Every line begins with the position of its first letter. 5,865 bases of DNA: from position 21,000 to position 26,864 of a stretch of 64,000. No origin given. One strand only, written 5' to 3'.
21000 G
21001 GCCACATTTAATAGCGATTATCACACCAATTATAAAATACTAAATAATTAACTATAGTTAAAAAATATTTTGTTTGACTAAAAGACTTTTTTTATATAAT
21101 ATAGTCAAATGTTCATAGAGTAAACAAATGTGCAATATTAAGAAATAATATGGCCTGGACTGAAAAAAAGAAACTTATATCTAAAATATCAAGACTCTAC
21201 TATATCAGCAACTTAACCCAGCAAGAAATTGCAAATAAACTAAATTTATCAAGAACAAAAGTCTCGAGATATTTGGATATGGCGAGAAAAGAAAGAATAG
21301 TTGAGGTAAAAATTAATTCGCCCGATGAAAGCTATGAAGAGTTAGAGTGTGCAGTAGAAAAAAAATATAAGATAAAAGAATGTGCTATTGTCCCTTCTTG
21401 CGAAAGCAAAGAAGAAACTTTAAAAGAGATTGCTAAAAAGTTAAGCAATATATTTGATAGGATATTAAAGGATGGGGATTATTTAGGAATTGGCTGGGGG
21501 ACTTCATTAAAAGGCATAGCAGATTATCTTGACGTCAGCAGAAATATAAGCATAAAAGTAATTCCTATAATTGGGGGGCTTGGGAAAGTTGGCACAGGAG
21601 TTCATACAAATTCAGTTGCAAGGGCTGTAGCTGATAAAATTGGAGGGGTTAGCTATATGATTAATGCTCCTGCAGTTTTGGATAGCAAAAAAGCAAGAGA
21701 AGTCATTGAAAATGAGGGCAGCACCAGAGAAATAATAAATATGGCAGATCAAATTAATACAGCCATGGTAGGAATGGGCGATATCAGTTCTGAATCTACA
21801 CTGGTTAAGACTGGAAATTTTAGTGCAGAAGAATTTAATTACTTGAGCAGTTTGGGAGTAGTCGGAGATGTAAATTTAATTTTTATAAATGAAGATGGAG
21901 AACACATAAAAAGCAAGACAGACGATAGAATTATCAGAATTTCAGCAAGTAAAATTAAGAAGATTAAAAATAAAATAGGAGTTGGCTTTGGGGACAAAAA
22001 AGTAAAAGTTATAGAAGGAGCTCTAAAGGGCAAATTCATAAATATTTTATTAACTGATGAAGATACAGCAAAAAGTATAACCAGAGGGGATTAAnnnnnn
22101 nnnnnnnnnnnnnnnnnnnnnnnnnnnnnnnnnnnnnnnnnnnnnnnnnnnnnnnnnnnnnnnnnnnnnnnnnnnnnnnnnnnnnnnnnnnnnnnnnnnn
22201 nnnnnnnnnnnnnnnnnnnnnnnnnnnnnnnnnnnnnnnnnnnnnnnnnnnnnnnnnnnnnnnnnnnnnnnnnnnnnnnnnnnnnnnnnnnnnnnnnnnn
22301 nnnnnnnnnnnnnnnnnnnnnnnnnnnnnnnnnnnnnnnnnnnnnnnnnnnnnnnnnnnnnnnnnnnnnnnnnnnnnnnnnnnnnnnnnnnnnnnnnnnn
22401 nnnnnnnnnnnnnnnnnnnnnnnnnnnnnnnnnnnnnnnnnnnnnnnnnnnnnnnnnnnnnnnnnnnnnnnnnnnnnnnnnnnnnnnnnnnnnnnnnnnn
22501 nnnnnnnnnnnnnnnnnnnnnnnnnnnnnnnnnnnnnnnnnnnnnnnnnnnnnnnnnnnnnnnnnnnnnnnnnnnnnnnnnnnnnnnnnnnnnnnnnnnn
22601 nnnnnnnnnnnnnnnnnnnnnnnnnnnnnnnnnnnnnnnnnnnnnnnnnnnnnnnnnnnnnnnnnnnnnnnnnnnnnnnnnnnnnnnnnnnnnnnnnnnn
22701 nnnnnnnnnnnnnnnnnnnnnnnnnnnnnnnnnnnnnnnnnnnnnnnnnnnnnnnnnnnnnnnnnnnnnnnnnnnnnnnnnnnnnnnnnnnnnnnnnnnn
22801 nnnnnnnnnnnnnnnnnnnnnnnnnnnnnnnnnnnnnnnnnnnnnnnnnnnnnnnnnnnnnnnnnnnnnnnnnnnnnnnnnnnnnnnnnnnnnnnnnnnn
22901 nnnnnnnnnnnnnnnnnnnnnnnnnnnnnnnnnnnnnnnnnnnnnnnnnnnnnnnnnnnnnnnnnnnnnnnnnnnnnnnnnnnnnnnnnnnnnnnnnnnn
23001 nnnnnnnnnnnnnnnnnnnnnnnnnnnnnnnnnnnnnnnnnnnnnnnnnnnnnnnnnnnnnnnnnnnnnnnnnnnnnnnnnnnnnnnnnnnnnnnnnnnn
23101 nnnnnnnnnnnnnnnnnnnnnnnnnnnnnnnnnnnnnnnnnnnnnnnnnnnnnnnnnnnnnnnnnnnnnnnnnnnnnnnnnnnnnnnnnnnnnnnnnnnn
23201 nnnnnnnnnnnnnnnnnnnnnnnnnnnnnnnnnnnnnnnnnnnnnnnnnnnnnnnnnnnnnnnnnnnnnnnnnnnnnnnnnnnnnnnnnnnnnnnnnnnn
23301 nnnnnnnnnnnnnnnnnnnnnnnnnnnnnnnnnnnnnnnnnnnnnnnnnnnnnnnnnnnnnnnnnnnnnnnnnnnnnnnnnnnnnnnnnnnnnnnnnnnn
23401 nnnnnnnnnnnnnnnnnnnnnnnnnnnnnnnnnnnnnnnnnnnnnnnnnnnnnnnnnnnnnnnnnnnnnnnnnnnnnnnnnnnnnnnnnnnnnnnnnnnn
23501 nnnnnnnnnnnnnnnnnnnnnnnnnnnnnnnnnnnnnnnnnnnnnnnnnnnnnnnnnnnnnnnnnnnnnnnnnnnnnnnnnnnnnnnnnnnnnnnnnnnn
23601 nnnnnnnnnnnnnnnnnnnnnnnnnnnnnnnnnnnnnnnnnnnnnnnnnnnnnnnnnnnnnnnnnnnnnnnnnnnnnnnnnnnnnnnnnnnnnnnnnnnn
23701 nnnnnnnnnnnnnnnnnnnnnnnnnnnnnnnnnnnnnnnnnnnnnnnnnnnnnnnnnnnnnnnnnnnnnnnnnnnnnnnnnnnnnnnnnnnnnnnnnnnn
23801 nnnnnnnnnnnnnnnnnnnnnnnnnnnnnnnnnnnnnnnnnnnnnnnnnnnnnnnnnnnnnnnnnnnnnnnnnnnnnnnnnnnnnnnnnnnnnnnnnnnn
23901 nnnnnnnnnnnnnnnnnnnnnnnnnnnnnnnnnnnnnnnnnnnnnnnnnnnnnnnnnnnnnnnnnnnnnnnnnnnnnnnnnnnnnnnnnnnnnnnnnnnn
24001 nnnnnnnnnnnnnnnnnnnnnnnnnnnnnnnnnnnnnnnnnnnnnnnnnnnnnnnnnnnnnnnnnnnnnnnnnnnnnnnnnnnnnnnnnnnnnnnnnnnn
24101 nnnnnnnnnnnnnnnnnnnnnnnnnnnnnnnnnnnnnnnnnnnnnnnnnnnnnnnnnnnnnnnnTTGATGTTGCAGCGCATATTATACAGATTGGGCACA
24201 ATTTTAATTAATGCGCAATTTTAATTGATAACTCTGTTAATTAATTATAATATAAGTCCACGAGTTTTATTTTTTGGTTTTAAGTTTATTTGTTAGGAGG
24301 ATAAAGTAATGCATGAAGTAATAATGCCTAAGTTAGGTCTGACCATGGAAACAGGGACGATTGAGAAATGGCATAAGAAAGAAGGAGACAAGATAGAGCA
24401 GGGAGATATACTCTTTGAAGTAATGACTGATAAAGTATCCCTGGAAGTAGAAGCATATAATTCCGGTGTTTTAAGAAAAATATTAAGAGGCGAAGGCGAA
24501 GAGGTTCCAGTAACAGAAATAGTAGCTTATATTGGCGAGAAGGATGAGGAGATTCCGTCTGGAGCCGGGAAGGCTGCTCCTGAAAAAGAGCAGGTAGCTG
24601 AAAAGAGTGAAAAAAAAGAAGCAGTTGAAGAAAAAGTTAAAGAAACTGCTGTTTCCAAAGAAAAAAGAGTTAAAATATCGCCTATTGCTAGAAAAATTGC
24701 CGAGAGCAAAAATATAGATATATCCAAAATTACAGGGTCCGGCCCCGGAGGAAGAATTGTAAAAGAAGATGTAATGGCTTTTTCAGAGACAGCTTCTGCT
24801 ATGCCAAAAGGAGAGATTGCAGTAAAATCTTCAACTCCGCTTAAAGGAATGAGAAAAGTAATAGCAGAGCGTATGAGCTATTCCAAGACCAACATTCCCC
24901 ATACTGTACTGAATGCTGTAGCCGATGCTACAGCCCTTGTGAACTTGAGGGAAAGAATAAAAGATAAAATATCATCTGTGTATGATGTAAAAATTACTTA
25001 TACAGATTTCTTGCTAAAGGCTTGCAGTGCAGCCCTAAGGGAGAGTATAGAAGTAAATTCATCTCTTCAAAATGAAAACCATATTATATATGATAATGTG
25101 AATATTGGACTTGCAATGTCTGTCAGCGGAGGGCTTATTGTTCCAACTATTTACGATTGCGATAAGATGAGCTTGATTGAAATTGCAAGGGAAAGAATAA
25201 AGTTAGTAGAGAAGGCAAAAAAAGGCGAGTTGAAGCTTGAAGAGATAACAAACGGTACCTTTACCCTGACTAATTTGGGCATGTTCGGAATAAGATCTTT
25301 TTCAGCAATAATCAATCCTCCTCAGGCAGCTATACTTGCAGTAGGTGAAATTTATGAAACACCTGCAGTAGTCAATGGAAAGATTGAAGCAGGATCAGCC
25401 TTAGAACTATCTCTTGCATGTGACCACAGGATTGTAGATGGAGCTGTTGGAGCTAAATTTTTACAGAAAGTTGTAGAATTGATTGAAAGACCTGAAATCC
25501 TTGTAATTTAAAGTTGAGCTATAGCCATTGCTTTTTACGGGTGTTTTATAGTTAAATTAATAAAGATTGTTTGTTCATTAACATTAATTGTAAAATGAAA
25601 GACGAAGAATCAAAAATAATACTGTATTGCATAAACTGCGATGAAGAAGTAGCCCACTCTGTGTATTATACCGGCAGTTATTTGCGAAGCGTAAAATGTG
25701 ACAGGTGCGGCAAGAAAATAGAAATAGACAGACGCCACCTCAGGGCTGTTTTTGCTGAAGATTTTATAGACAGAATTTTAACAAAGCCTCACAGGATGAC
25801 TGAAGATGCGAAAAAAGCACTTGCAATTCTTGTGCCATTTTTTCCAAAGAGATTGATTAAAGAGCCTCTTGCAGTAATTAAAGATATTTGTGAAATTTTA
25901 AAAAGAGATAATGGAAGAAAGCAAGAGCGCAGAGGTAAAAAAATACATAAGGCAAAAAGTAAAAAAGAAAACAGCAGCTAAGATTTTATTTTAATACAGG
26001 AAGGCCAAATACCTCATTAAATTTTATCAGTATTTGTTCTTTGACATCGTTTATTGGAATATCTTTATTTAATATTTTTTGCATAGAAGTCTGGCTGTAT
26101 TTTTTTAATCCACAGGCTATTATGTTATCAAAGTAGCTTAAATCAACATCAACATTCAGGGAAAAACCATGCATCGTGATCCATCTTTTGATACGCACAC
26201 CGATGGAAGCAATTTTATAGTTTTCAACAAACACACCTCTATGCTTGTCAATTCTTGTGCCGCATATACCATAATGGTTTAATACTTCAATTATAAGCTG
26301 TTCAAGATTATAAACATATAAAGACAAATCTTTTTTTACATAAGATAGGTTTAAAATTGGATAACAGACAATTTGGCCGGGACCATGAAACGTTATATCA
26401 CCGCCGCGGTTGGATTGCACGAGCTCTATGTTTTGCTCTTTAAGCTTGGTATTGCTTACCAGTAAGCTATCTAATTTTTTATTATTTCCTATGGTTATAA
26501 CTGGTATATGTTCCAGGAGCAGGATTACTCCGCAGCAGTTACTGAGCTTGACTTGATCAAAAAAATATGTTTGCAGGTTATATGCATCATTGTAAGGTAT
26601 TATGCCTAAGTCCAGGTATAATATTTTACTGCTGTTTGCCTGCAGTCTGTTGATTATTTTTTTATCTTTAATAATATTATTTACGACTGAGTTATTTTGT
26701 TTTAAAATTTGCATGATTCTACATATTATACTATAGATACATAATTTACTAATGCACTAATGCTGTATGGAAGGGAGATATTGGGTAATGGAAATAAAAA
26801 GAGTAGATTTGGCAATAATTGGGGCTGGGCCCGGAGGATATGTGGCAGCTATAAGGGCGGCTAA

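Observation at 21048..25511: SorC/CggR-type sugar-phosphate regulator translationally abutting a TPP/lipoyl 2-oxoacid dehydrogenase operon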

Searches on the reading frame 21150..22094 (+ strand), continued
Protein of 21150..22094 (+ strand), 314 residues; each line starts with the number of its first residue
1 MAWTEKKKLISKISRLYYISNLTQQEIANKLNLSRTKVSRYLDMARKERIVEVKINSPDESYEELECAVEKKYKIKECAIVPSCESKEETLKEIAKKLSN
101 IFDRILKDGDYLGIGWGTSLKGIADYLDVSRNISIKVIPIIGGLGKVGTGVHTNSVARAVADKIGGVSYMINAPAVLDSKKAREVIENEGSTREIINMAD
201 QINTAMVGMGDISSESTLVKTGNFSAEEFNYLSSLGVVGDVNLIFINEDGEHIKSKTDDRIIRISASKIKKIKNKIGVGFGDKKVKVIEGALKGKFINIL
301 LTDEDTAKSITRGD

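Call 100: search_protein_families(library=pfam, proteins=[L045:1736-2230:+, L045:2233-2835:+, L045:3013-4179:-, L045:4844-5776:+, L045:6061-7266:+, L045:7849-9030:+, L045:8997-10076:+], max_evalue=0.00001)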
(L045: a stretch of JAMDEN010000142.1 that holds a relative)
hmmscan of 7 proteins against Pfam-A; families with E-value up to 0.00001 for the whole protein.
L045:1736-2230:+ (164 aa): 1 family
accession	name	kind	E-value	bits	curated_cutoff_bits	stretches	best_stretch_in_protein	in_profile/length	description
PF00676.26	E1_dh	-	1e-19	71.1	22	1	54-157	5-107/300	Dehydrogenase E1 component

L045:2233-2835:+ (200 aa): 1 family
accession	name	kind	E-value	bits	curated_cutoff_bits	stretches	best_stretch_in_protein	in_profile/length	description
PF00834.25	Ribul_P_3_epim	-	1e-48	165.8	21.1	1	6-199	4-198/198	Ribulose-phosphate 3 epimerase family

L045:3013-4179:- (388 aa): 1 family
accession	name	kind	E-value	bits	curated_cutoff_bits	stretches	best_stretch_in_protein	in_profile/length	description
PF07690.21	MFS_1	-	3.5e-32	112.1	33.4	1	4-338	10-345/347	Major Facilitator Superfamily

L045:4844-5776:+ (310 aa): 7 families
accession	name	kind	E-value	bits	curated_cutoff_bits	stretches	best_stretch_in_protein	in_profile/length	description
PF13353.11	Fer4_12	-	1.6e-14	54.8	22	1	26-213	2-136/137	4Fe-4S single cluster domain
PF04055.27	Radical_SAM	-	3e-11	44.2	29.5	1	33-251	1-166/166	Radical SAM superfamily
PF00037.32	Fer4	-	6.4e-09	35.7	21.1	1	63-81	6-24/24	4Fe-4S binding domain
PF12837.12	Fer4_6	-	8.7e-09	35.4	25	0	87-107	2-22/24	4Fe-4S binding domain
PF12838.12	Fer4_7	-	2.2e-07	31.7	27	1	64-107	1-51/52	4Fe-4S dicluster domain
PF13237.11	Fer4_10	-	6.1e-07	29.7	25.5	1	61-104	5-52/53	4Fe-4S dicluster domain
PF13187.11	Fer4_9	-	9.4e-06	26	27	1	64-105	1-48/52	4Fe-4S dicluster domain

L045:6061-7266:+ (401 aa): 1 family
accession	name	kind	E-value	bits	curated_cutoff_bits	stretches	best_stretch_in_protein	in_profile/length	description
PF04015.17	DUF362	-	5.9e-54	183.6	24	1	41-244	1-199/200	Domain of unknown function (DUF362)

L045:7849-9030:+ (393 aa): 2 families
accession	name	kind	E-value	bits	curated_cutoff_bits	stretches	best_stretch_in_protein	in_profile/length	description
PF02901.20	PFL-like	-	5.2e-127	425.6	24.3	1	2-386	58-442/647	Pyruvate formate lyase-like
PF11230.13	YjjI-like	-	2.4e-08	33.2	23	0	299-356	147-204/485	Glycyl radical enzyme YjjI-like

L045:8997-10076:+ (359 aa): 2 families
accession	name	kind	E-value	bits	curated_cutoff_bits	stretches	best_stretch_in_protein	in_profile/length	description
PF02901.20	PFL-like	-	1.8e-55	189.2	24.3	1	4-220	439-647/647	Pyruvate formate lyase-like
PF01228.26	Gly_radical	-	1.6e-30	106.2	22.2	1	236-341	1-106/106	Glycine radical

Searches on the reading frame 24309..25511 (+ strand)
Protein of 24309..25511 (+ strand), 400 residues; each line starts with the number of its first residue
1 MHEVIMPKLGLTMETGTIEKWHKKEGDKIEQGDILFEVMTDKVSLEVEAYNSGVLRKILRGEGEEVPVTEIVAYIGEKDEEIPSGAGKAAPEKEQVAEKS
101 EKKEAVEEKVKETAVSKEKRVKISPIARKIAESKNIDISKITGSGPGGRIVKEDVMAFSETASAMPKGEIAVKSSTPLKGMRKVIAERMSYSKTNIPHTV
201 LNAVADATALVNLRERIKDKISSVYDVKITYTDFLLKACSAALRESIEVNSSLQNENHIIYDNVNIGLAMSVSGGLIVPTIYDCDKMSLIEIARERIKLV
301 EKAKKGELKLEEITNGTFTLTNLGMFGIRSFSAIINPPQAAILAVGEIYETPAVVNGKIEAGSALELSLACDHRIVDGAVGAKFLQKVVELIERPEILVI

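Call 4: search_protein_families(library=pfam, proteins=[window:24309-25511:+])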
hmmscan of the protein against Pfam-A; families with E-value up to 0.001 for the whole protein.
window:24309-25511:+ (400 aa): 3 families
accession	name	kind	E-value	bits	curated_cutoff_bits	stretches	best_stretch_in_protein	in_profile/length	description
PF00198.28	2-oxoacid_dh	-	8.9e-78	261.3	23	1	175-398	6-230/232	2-oxoacid dehydrogenases acyltransferase (catalytic domain)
PF00364.28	Biotin_lipoyl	-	1.3e-17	63.8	22.1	1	2-75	1-73/73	Biotin-requiring enzyme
PF02817.22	E3_binding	-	5.8e-16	58.9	23.7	1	121-155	1-35/36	e3 binding domain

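Call 7: search_protein_families(library=ncbifam, proteins=[window:24309-25511:+], max_evalue=0.00001)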
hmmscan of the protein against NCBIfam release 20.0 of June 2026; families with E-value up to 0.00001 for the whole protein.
window:24309-25511:+ (400 aa): 11 families
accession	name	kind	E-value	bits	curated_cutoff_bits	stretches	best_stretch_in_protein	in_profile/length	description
TIGR01349.1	PDHac_trf_mito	equivalog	5.6e-99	332.2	445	1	4-399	2-436/437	pyruvate dehydrogenase complex dihydrolipoamide acetyltransferase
TIGR01347.1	sucB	equivalog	4.3e-82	276.5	378.65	1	3-399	2-401/404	dihydrolipoyllysine-residue succinyltransferase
NF004309.0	PRK05704.1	equivalog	1e-81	275.4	449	1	1-399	2-405/408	2-oxoglutarate dehydrogenase complex dihydrolipoyllysine-residue succinyltransferase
NF008814.0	PRK11854.1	equivalog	1.1e-77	261.9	722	1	2-395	208-632/637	pyruvate dehydrogenase complex dihydrolipoyllysine-residue acetyltransferase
TIGR02927.1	SucB_Actino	equivalog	1.2e-61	209.2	423.45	3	180-393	349-569/579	2-oxoglutarate dehydrogenase, E2 component, dihydrolipoamide succinyltransferase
NF011416.0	PRK14843.1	equivalog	1.8e-61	208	429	2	166-399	114-346/347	dihydrolipoamide acetyltransferase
TIGR01348.1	PDHac_trf_long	equivalog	9.2e-60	202.8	552.1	2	176-398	360-585/587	dihydrolipoyllysine-residue acetyltransferase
NF008815.0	PRK11857.1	equivalog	1.5e-55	188.9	378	1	119-399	2-306/308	dihydrolipoamide acetyltransferase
NF011457.0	PRK14875.1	equivalog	1e-28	100.4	307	1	2-161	4-128/372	acetoin dehydrogenase dihydrolipoyllysine-residue acetyltransferase subunit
NF008907.0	PRK12270.1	equivalog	1.2e-26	92.8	878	1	89-392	71-361/1241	multifunctional oxoglutarate decarboxylase/oxoglutarate dehydrogenase thiamine pyrophosphate-binding subunit/dihydrolipoyllysine-residue suc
NF008854.0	PRK11892.1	equivalog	6e-22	77.9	454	1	3-121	4-123/464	pyruvate dehydrogenase complex E1 component subunit beta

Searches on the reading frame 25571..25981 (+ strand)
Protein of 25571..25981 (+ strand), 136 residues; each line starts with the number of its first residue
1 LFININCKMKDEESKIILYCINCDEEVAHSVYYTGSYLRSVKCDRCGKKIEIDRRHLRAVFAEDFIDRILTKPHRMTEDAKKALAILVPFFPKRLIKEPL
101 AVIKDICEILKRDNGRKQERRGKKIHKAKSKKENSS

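Call 4: search_protein_families(library=pfam, proteins=[window:25571-25981:+])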
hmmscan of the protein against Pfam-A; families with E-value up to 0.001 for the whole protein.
window:25571-25981:+ (136 aa): 0 families

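Call 7: search_protein_families(library=ncbifam, proteins=[window:25571-25981:+], max_evalue=0.00001)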
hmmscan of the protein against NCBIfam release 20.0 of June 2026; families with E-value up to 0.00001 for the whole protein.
window:25571-25981:+ (136 aa): 0 families

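Call 38: search_protein_families(library=pfam, proteins=[window:25571-25981:+], max_evalue=0.01)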
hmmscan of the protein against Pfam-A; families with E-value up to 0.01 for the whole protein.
window:25571-25981:+ (136 aa): 1 family
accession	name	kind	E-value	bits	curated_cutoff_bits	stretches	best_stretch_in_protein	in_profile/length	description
PF01258.23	zf-dskA_traR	-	0.0032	17.8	24.9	0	39-57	5-20/36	Prokaryotic dksA/traR C4-type zinc finger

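Call 86: find_homologous_proteins(query=window:25595-25978:+, max_evalue=0.001)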
Query seq(128 aa) (128 aa): 191 proteins with E <= 0.001 among 199 candidates; the best 120 are listed.
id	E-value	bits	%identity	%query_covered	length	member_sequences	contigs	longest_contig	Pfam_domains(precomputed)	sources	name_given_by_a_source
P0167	4.4e-78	277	100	100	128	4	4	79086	-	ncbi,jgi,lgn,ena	-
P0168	1.4e-70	253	90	99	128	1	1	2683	-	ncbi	-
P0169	3.0e-70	252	91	99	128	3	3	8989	-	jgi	jgi:hypothetical protein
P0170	1.0e-68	247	87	99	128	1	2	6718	-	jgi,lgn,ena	-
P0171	8.8e-66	237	87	100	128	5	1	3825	-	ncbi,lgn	-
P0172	2.4e-52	194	74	88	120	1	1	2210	-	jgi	jgi:hypothetical protein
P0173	7.6e-52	192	71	91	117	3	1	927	-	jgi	jgi:hypothetical protein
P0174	2.3e-51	191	72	91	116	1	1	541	-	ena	-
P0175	1.4e-50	188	72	88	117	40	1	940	-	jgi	jgi:hypothetical protein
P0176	2.1e-50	188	75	79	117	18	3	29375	-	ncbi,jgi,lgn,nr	ncbi:MAG TPA: bh protein [Actinobacteria bacterium]|nr:bh protein [Actinomycetota bacterium]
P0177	9.8e-50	186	69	89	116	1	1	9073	-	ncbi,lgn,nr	ncbi:MAG: bh protein [Actinobacteria bacterium]|nr:bh protein [Actinomycetota bacterium]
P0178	1.6e-49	185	70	88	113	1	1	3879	-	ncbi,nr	ncbi:MAG: bh protein [Actinobacteria bacterium]|nr:bh protein [Actinomycetota bacterium]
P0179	2.1e-49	184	72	91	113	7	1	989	-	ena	-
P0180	2.1e-49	184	74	80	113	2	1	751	-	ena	-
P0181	4.5e-49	183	75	80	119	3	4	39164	-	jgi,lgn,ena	-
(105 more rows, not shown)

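Call 88: search_protein_families(library=ncbifam, proteins=[P0167], max_evalue=0.01)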
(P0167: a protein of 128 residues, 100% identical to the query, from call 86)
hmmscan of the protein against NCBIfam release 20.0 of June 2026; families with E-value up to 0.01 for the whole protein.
P0167 (128 aa): 0 families

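Call 96: predict_structure(alignment_id=A2)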
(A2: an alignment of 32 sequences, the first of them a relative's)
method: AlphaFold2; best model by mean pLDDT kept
length: 128 residues; sequences in the alignment: 32
mean_pLDDT: 55.1   pTM: 0.38
mean pLDDT of the five models: 55.1, 55.0, 53.2, 52.5, 51.3
residues with pLDDT >= 90: 0; 70-90: 30; 50-70: 27; < 50: 71
segments of 3 or more residues with pLDDT < 50: 49-53, 55-57, 59-74, 82-94, 102-128
pLDDT, mean of each block of 10 residues (from residue 1): 70 70 74 79 59 47 42 48 47 49 45 42 42
secondary structure, 60 per line:
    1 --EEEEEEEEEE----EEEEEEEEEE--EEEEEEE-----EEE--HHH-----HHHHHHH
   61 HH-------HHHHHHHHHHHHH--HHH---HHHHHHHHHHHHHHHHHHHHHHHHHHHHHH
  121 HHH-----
elements in order: E3-12 E17-26 E29-35 E41-43 H54-62 H70-82 H91-123

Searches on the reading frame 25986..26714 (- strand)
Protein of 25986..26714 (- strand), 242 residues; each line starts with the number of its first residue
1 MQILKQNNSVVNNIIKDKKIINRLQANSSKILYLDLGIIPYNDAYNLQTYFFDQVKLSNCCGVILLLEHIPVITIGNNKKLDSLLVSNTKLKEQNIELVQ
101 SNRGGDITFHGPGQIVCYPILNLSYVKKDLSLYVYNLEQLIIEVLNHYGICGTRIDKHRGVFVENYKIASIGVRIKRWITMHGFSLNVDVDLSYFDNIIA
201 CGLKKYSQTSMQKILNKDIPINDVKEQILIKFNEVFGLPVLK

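Call 4: search_protein_families(library=pfam, proteins=[window:25986-26714:-])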
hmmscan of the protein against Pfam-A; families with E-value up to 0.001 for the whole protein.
window:25986-26714:- (242 aa): 2 families
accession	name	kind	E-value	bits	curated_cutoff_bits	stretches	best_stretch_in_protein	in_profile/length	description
PF21948.1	LplA-B_cat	-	3.4e-46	158.2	27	1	41-232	2-199/200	Lipoyl protein ligase A/B catalytic domain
PF03099.24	BPL_LplA_LipB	-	3.1e-06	27.6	21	1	86-191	16-133/133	Biotin/lipoate A/B protein ligase family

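Call 7: search_protein_families(library=ncbifam, proteins=[window:25986-26714:-], max_evalue=0.00001)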
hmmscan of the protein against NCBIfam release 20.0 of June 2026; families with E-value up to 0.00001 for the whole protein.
window:25986-26714:- (242 aa): 6 families
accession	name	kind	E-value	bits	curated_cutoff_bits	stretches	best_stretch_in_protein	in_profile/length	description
TIGR00214.1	lipB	equivalog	1.1e-48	165.3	83.55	1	64-237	15-187/187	lipoyl(octanoyl) transferase LipB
NF010925.0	PRK14345.1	equivalog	5.6e-48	163.6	155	1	24-233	7-214/236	lipoyl(octanoyl) transferase LipB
NF010921.0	PRK14341.1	equivalog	1.6e-47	161.8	230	1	36-237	22-224/230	lipoyl(octanoyl) transferase LipB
NF010922.0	PRK14342.1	equivalog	9.1e-44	149.3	235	1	29-237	4-204/215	lipoyl(octanoyl) transferase LipB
NF010923.0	PRK14343.1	equivalog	2e-33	115.8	298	1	25-230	9-212/237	lipoyl(octanoyl) transferase LipB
TIGR00545.2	lipoyltrans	equivalog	1.3e-06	27.6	280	1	47-216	17-179/328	lipoate--protein ligase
